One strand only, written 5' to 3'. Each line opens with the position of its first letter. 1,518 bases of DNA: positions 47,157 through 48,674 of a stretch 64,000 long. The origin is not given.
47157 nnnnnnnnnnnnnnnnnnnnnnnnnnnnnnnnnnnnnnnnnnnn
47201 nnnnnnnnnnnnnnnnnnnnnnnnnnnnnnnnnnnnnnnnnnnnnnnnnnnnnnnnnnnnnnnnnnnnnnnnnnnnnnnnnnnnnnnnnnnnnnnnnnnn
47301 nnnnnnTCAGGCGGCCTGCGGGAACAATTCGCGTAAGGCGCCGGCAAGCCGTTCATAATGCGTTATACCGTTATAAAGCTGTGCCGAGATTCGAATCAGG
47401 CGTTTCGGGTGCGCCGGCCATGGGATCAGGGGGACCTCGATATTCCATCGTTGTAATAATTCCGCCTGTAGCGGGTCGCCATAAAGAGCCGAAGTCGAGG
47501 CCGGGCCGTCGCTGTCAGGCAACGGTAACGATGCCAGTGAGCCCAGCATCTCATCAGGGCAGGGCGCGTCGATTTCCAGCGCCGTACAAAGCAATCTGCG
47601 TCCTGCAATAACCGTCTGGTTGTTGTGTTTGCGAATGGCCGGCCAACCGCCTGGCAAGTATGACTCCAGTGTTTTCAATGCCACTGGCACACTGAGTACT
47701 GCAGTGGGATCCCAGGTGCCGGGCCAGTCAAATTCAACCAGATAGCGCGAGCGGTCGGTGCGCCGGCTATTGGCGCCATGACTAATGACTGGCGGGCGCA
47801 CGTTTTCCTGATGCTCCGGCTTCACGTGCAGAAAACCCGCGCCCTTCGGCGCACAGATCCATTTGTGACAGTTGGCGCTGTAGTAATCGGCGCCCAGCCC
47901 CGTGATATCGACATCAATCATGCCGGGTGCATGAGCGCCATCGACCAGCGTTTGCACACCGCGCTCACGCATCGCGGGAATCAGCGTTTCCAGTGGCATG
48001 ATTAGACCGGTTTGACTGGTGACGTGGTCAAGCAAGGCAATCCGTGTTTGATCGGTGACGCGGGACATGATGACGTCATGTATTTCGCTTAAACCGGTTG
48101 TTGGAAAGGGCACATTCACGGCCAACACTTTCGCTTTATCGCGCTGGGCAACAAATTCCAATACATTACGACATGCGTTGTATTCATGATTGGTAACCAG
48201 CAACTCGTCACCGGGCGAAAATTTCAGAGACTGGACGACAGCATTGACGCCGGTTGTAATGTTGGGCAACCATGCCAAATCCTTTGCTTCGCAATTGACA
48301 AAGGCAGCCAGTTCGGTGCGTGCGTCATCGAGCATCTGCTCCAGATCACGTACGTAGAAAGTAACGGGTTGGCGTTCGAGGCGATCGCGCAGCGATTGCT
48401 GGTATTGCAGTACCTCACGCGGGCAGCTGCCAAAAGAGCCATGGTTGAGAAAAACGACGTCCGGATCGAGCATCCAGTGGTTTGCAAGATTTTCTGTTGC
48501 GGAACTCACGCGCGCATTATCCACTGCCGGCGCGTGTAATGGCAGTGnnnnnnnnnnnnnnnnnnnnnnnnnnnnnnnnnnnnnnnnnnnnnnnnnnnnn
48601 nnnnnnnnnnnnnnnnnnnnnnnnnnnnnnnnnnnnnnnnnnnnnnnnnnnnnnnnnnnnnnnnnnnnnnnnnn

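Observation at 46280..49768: Uncharacterised three-gene operon (sulfotransferase -> class V PLP enzyme -> FemAB-like GNAT) wedged between the hopanoid operon and tRNA-Gly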

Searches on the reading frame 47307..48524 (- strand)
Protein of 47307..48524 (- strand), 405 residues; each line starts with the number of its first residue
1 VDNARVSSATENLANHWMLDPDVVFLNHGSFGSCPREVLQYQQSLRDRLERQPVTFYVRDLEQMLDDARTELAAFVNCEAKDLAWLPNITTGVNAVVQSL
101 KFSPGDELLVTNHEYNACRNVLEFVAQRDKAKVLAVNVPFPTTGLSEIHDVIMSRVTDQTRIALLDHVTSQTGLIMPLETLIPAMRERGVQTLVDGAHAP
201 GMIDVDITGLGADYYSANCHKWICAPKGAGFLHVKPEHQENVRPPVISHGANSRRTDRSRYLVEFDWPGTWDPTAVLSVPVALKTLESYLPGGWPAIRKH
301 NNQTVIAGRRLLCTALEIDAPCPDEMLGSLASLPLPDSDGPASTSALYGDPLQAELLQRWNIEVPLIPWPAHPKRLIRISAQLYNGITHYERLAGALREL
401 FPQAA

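Call 3: search_protein_families(library=pfam, proteins=[window:47307-48524:-], max_evalue=0.01)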
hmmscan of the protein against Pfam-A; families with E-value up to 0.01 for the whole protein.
window:47307-48524:- (405 aa): 2 families
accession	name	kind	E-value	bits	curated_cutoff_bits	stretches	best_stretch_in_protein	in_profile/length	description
PF00266.25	Aminotran_5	-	7.8e-29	101.2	21.5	1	60-248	40-227/371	Aminotransferase class-V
PF01053.26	Cys_Met_Meta_PP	-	1.6e-05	24.1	27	1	91-223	75-200/381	Cys/Met metabolism PLP-dependent enzyme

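Call 4: search_protein_families(library=ncbifam, proteins=[window:47307-48524:-], max_evalue=0.01)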
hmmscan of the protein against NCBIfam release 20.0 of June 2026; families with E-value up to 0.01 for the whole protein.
window:47307-48524:- (405 aa): 25 families
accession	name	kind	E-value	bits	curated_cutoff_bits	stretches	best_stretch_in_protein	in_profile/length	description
NF051467.1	peri_mod_PvdN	equivalog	9.2e-26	90.4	650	1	11-249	41-292/425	pyoverdine-tailoring periplasmic protein PvdN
TIGR01979.1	sufS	subfamily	5.7e-22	78.1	475.1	1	35-244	31-243/403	SufS family cysteine desulfurase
TIGR01977.1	am_tr_V_EF2568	hypoth_equivalog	9.2e-22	77.6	377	1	63-287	44-264/376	cysteine desulfurase family protein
NF040779.1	Sec_lyase_SclA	exception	5.9e-19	68.2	525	1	62-289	42-267/378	selenocysteine lyase SclA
NF008126.0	PRK10874.1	equivalog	1.3e-17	64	607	1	59-244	59-244/401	cysteine desulfurase CsdA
TIGR04343.1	egtE_PLP_lyase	equivalog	1.5e-17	63.4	400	1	64-248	55-229/370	ergothioneine biosynthesis PLP-dependent enzyme EgtE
TIGR03392.1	FeS_syn_CsdA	equivalog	3.5e-17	62.7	493.6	1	60-244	57-241/398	cysteine desulfurase CsdA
TIGR01976.1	am_tr_V_VC1184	hypoth_equivalog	2.3e-15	56.8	352.35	1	56-252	54-249/401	cysteine desulfurase-like protein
NF006791.0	PRK09295.1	equivalog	3.4e-15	56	661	1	63-244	67-248/406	cysteine desulfurase SufS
NF041166.1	f2_encap_cargo1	exception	1.3e-14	54.3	800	1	66-244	292-470/623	family 2A encapsulin nanocompartment cargo protein cysteine desulfurase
TIGR03402.1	FeS_nifS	equivalog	9.3e-13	47.7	530.75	1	59-238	38-214/379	cysteine desulfurase NifS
TIGR02006.1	IscS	equivalog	2.5e-12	46.5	643.2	1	60-260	44-240/402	IscS subfamily cysteine desulfurase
NF010611.0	PRK14012.1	equivalog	1e-11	44.5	548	1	60-259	48-243/406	IscS subfamily cysteine desulfurase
NF002806.0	PRK02948.1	subfamily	3.8e-11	42.6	304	1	62-249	42-227/381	IscS subfamily cysteine desulfurase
TIGR03403.1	nifS_epsilon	equivalog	4.5e-11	42.2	587.7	1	106-238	91-218/382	NifS family cysteine desulfurase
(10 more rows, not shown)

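Call 23: find_homologous_proteins(query=window:47307-48524:-)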
Query window:47307-48524:- (405 aa): 8000 proteins with E <= 0.001 among 8000 candidates; the best 120 are listed.
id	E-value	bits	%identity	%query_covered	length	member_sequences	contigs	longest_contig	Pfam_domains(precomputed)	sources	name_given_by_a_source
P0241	2.1e-265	898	100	96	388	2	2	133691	PF00266.26,PF01053.27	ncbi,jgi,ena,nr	ncbi:MAG: aminotransferase class V-fold PLP-dependent enzyme [Gammaproteobacteria bacterium]|nr:amin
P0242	4.7e-214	729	78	97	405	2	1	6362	PF00266.26,PF01053.27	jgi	-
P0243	4.8e-212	722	77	96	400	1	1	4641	PF00266.26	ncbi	-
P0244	2.3e-211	720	74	100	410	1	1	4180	PF00266.26,PF01053.27,PF01041.24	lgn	-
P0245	1.0e-209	715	77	97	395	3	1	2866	PF00266.26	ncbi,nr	ncbi:MAG: aminotransferase class V-fold PLP-dependent enzyme [Gammaproteobacteria bacterium]|nr:amin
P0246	8.7e-209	712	75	98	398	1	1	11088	PF00266.26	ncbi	-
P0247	1.6e-207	708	75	99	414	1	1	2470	PF00266.26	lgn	-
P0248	1.7e-198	678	72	98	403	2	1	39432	PF00266.26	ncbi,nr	ncbi:MAG: aminotransferase class V-fold PLP-dependent enzyme [Gammaproteobacteria bacterium]|nr:amin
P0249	4.5e-184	630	66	97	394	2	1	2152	PF00266.26,PF01053.27,PF01041.24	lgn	-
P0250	3.7e-180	617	66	99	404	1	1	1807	PF00155.28,PF00266.26,PF01053.27,PF01041.24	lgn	-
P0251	1.1e-177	609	65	97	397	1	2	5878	PF00155.28,PF00266.26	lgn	-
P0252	1.2e-177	609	65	96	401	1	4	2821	PF00266.26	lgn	-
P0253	1.9e-177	608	64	97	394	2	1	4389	PF00266.26,PF01041.24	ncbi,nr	ncbi:MAG: aminotransferase class V-fold PLP-dependent enzyme [Gammaproteobacteria bacterium]|nr:amin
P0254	4.2e-177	607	65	98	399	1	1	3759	PF00266.26,PF01041.24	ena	-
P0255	6.2e-173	594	64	98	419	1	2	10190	PF00266.26,PF01041.24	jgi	jgi:isopenicillin-N epimerase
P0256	2.6e-172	592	64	97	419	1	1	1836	PF00266.26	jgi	jgi:isopenicillin-N epimerase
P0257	2.6e-170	585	63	96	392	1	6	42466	PF00266.26,PF01041.24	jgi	jgi:isopenicillin-N epimerase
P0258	5.4e-170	584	64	96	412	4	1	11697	PF00266.26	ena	-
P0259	1.6e-169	582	63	98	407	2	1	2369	PF00266.26,PF01053.27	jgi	jgi:isopenicillin-N epimerase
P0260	2.0e-169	582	65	95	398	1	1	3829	PF00266.26,PF01041.24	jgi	jgi:isopenicillin-N epimerase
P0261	2.3e-169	582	64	96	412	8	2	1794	PF00266.26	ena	-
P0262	1.3e-168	579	63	97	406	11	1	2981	PF00266.26,PF01041.24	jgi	jgi:isopenicillin-N epimerase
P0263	2.3e-168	579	62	97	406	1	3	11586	PF00266.26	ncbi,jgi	-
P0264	2.4e-168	579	63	96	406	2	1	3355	PF00266.26,PF01041.24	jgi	-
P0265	3.0e-168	578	64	96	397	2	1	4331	PF00266.26,PF01053.27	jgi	jgi:isopenicillin-N epimerase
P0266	4.7e-168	578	62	98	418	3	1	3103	PF00266.26,PF01041.24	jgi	jgi:isopenicillin-N epimerase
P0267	6.6e-168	577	62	95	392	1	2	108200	PF00266.26,PF01041.24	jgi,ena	-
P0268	9.2e-168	577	61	97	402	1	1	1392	PF00266.26,PF01041.24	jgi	-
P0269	1.2e-167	576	63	97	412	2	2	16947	PF00266.26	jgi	-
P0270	1.4e-167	576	61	99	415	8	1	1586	PF00266.26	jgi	-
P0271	1.6e-167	576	65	95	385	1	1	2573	PF00266.26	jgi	jgi:isopenicillin-N epimerase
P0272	1.8e-167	576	61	97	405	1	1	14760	PF00266.26,PF01053.27,PF01041.24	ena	-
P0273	1.9e-167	576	60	97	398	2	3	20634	PF00266.26,PF01053.27,PF01041.24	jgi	jgi:isopenicillin-N epimerase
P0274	2.6e-167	575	62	97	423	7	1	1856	PF00266.26,PF01053.27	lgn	-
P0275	3.4e-167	575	62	96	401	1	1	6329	PF00266.26,PF01053.27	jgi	jgi:isopenicillin-N epimerase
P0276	5.9e-167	574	61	99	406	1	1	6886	PF00266.26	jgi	jgi:isopenicillin-N epimerase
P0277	6.3e-167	574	62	97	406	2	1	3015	PF00266.26,PF01053.27,PF01041.24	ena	-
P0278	8.1e-167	573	61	99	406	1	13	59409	PF00266.26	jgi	jgi:isopenicillin-N epimerase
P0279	8.8e-167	573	61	99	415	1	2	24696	PF00266.26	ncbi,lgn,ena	-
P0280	1.0e-166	573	62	96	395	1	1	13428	PF00266.26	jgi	-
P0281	1.2e-166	573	62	96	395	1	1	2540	PF00266.26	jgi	jgi:isopenicillin-N epimerase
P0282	1.4e-166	573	60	99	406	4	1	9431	PF00266.26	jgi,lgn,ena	-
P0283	1.6e-166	573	62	96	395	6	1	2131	PF00266.26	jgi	-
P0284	1.6e-166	572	62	98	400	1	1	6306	PF00266.26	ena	-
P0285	1.6e-166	572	62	95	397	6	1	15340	PF00266.26,PF01053.27,PF01041.24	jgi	jgi:isopenicillin-N epimerase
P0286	1.7e-166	572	61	97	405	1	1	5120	PF00266.26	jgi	-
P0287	2.6e-166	572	62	95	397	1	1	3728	PF00266.26,PF01041.24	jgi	-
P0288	2.7e-166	572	61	96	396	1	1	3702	PF00266.26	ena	-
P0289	4.3e-166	571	61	99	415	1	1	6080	PF00266.26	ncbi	-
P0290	5.4e-166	571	63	95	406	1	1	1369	PF00266.26,PF01041.24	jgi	jgi:isopenicillin-N epimerase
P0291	5.4e-166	571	61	97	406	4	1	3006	PF00266.26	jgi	jgi:isopenicillin-N epimerase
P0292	5.8e-166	571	61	97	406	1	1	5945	PF00266.26,PF01041.24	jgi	jgi:isopenicillin-N epimerase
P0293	7.6e-166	570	62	96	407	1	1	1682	PF00266.26,PF01053.27,PF01041.24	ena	-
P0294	8.5e-166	570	61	97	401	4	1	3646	PF00266.26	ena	-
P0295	8.7e-166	570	62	96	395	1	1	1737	PF00266.26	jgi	jgi:isopenicillin-N epimerase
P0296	9.8e-166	570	62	94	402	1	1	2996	PF00266.26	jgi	jgi:isopenicillin-N epimerase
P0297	1.0e-165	570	61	99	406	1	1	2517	PF00266.26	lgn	-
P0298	1.2e-165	570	62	96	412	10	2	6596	PF00266.26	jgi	jgi:isopenicillin-N epimerase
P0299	1.3e-165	570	62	95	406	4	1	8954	PF00266.26,PF01053.27,PF01041.24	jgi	-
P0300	1.6e-165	569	62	96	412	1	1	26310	PF00266.26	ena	-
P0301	1.8e-165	569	62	96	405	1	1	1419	PF00266.26,PF01053.27,PF01041.24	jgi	jgi:isopenicillin-N epimerase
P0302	2.0e-165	569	62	98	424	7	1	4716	PF00266.26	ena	-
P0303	2.2e-165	569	62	96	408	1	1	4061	PF00266.26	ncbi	-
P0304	2.3e-165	569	62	96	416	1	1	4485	PF00266.26,PF01041.24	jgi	jgi:isopenicillin-N epimerase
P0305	2.5e-165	569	61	96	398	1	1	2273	PF00266.26,PF01041.24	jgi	jgi:isopenicillin-N epimerase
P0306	3.2e-165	568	61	96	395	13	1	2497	PF00266.26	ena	-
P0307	4.9e-165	568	61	98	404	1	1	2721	PF00266.26,PF01053.27,PF01041.24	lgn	-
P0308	5.1e-165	568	61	98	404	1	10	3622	PF00266.26,PF01053.27,PF01041.24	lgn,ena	-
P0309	5.1e-165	568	61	98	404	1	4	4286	PF00266.26,PF01053.27,PF01041.24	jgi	-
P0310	5.3e-165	568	60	97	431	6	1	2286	PF00266.26,PF01053.27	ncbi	-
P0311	6.2e-165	567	61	98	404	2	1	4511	PF00266.26,PF01053.27,PF01041.24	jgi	-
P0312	7.1e-165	567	61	98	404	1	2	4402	PF00266.26,PF01053.27,PF01041.24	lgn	-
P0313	1.3e-164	566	63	95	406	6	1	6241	PF00266.26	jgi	-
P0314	1.3e-164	566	61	98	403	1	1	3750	PF00266.26,PF01053.27,PF01041.24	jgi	-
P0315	1.8e-164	566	61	96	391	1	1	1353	PF00266.26,PF01041.24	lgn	-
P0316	2.1e-164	566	62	96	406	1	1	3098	PF00266.26,PF01041.24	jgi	jgi:isopenicillin-N epimerase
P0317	3.0e-164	565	62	96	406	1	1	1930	PF00266.26,PF01053.27,PF01041.24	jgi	jgi:isopenicillin-N epimerase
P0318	3.4e-164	565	63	93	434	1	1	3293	PF00266.26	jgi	jgi:isopenicillin-N epimerase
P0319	4.6e-164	564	62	96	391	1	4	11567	PF00266.26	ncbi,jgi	jgi:isopenicillin-N epimerase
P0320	5.4e-164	564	61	96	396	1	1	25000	PF00266.26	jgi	jgi:isopenicillin-N epimerase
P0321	5.7e-164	564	61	98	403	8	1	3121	PF00266.26,PF01053.27,PF01041.24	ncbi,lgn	-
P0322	5.9e-164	564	62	95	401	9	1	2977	PF00266.26,PF01053.27,PF01041.24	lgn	-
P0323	5.9e-164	564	61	96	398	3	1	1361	PF00266.26,PF01041.24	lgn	-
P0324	6.3e-164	564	59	99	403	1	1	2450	PF00266.26,PF01053.27,PF01041.24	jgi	jgi:isopenicillin-N epimerase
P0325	7.2e-164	564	60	97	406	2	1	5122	PF00266.26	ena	-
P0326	1.1e-163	563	60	97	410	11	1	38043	PF00266.26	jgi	jgi:isopenicillin-N epimerase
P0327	1.8e-163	562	60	99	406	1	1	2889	PF00266.26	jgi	jgi:isopenicillin-N epimerase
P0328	2.0e-163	562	61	96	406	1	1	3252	PF00266.26,PF01041.24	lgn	-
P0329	2.2e-163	562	63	96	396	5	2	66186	PF00266.26,PF01053.27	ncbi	-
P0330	2.3e-163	562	60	97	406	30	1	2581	PF00266.26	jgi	jgi:isopenicillin-N epimerase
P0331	2.6e-163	562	62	95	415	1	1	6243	PF00266.26,PF01041.24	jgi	jgi:isopenicillin-N epimerase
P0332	2.9e-163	562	61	98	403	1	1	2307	PF00266.26,PF01053.27,PF01041.24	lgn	-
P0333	3.1e-163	562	61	96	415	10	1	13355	PF00266.26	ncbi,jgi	jgi:isopenicillin-N epimerase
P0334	6.1e-163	561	61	98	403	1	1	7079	PF00266.26,PF01053.27,PF01041.24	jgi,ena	-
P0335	6.6e-163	561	60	96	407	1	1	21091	PF00266.26,PF01053.27,PF01041.24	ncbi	-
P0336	8.7e-163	560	62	95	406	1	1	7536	PF00266.26,PF01053.27,PF01041.24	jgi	jgi:isopenicillin-N epimerase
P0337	9.5e-163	560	62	95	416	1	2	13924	PF00266.26,PF01053.27,PF01041.24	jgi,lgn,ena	jgi:isopenicillin-N epimerase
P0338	9.6e-163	560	60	95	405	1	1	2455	PF00266.26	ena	-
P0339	1.0e-162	560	61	96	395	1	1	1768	PF00266.26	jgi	jgi:isopenicillin-N epimerase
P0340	1.1e-162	560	62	95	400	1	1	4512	PF00266.26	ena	-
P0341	1.1e-162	560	60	97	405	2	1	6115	PF00266.26,PF01053.27,PF01041.24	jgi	-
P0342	1.2e-162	560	62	95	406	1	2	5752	PF00266.26,PF01053.27,PF01041.24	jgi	jgi:isopenicillin-N epimerase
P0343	1.3e-162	560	62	95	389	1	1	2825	PF00266.26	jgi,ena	-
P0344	1.3e-162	560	62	95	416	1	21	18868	PF00266.26,PF01053.27,PF01041.24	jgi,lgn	jgi:isopenicillin-N epimerase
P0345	1.3e-162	560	62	95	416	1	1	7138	PF00266.26,PF01053.27,PF01041.24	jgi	jgi:isopenicillin-N epimerase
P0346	1.4e-162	560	59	98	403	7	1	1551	PF00266.26,PF01053.27,PF01041.24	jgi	jgi:isopenicillin-N epimerase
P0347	1.6e-162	559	60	96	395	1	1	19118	PF00266.26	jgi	-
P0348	1.8e-162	559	61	96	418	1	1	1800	PF00266.26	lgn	-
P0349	2.0e-162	559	62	95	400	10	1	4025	PF00266.26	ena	-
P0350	2.2e-162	559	60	96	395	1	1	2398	PF00266.26,PF01041.24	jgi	jgi:isopenicillin-N epimerase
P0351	2.6e-162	559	60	100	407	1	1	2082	PF00266.26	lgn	-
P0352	3.3e-162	558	63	93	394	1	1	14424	PF00266.26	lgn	-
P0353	4.5e-162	558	61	96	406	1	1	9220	PF00266.26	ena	-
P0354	4.9e-162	558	60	96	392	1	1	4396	PF00266.26,PF01041.24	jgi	jgi:isopenicillin-N epimerase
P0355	5.3e-162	558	62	96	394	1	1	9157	PF00266.26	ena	-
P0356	7.3e-162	557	75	77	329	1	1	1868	PF00266.26,PF01053.27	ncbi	-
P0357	9.6e-162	557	62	96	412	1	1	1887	PF00266.26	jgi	jgi:isopenicillin-N epimerase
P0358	1.1e-161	557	60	99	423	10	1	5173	PF00266.26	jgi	jgi:isopenicillin-N epimerase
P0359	1.1e-161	557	62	95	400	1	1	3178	PF00266.26,PF01041.24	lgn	-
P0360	1.2e-161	556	62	95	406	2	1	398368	PF00266.26,PF01041.24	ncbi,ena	-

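Call 30: find_encoding_contigs(protein=P0267, flank=6000, max_places=2)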
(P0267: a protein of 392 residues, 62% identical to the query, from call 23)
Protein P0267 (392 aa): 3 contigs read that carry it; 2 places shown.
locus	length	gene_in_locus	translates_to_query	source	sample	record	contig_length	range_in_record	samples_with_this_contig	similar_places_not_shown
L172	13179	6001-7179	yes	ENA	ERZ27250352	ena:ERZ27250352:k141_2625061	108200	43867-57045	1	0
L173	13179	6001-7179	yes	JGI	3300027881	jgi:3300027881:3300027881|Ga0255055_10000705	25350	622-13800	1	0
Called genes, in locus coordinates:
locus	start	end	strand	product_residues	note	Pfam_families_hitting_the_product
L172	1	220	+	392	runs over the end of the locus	PF06050:HGD-D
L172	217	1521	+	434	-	PF06050:HGD-D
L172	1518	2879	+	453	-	PF01869:BcrAD_BadFG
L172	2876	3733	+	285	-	PF01869:BcrAD_BadFG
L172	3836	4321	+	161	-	PF00583:Acetyltransf_1, PF13508:Acetyltransf_7 (weak)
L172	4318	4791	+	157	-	PF02082:Rrf2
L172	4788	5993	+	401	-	PF00108:Thiolase_N, PF02803:Thiolase_C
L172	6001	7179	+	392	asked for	PF00266:Aminotran_5, PF01041:DegT_DnrJ_EryC1 (weak)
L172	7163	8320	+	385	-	PF00291:PALP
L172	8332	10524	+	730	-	PF10459:Peptidase_S46, PF00089:Trypsin (faint), PF13365:Trypsin_2 (faint)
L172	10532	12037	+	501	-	PF04391:DUF533 (faint), PF05099:TerB (weak), PF00089:Trypsin (faint), PF10459:Peptidase_S46 (faint), PF13365:Trypsin_2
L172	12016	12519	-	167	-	-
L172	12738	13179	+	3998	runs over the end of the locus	PF22148:Fervidolysin_NPro-like, PF00082:Peptidase_S8, PF22544:HYDIN_VesB_CFA65-like_Ig, PF15780:ASH, PF22544:HYDIN_VesB_CFA65-like_Ig, PF22544:HYDIN_VesB_CFA65-like_Ig, PF15780:ASH, PF22073:Cep192_D4, +28 more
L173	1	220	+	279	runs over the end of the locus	?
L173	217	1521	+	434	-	PF06050:HGD-D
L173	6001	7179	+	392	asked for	PF00266:Aminotran_5, PF01041:DegT_DnrJ_EryC1 (weak)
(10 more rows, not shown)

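Call 31: find_encoding_contigs(protein=P0360, flank=6000, max_places=2)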
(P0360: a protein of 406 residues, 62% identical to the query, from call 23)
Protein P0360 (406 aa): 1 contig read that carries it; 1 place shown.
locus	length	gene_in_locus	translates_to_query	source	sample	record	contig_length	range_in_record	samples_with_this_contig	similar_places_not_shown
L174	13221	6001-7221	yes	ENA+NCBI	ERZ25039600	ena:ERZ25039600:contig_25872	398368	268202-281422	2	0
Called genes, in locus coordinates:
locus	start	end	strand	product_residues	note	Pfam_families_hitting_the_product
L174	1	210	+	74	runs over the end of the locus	-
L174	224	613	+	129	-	PF02661:Fic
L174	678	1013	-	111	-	PF20118:DUF6508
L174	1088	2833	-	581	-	-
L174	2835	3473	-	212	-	-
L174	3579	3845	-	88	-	-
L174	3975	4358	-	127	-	PF01850:PIN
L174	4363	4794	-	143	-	PF04014:MazE_antitoxin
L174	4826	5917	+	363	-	PF00724:Oxidored_FMN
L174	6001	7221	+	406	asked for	PF00266:Aminotran_5, PF01041:DegT_DnrJ_EryC1 (weak)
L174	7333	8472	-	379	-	PF12146:Hydrolase_4, PF00561:Abhydrolase_1, PF12697:Abhydrolase_6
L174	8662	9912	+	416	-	PF07690:MFS_1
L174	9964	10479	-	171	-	-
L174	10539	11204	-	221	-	PF12787:EcsC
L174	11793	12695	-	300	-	PF23678:YqhI, PF01738:DLH, PF00326:Peptidase_S9 (faint), PF08840:BAAT_C (weak)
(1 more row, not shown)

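Call 32: search_solved_structures(query=window:47307-48524:-, max_evalue=0.00001)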
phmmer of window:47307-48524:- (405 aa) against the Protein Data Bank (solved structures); distinct sequences matched with E-value up to 0.00001: 70 (the best 60 are shown).
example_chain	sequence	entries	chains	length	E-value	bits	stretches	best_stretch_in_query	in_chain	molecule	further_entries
5uts_G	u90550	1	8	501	4.7e-32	114.7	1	12-294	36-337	C-S Lyase Egt2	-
5v12_E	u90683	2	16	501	1.7e-31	112.9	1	12-294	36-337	Hercynylcysteine sulfoxide lyase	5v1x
9aza_A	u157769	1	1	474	1.3e-27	100.2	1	13-245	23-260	Aminotransferase, class V/Cysteine desulfurase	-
8dl5_A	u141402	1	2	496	2.1e-27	99.4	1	13-245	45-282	Aminotransferase, class V/Cysteine desulfurase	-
9azb_A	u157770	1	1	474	3.3e-27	98.8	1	13-245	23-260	Aminotransferase, class V/Cysteine desulfurase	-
1elq_A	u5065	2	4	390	1.8e-20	76.6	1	24-246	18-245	L-CYSTEINE/L-CYSTINE C-S LYASE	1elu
6wci_A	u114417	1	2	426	3.2e-20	75.8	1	63-250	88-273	Cysteine desulfurase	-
1n2t_A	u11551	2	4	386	1.2e-19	73.8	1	24-246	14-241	L-cysteine/cystine lyase C-DES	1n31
5i90_A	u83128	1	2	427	4.5e-18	68.7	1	13-246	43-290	PvdN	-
5hh9_A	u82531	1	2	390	4.6e-18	68.7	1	15-246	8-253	PvdN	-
7e6a_A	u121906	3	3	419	2.2e-17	66.4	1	21-245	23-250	Cysteine desulfurase SufS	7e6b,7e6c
5xt5_A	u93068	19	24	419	2.3e-17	66.4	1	21-245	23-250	Cysteine desulfurase SufS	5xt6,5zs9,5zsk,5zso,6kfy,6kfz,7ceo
5j8q_A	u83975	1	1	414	2.3e-17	66.4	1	21-245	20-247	Cysteine desulfurase SufS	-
7e6d_A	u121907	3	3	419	2.4e-17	66.3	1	21-245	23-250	Cysteine desulfurase SufS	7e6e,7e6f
4q76_A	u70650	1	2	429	3.6e-17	65.7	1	64-300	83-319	Cysteine desulfurase 2, chloroplastic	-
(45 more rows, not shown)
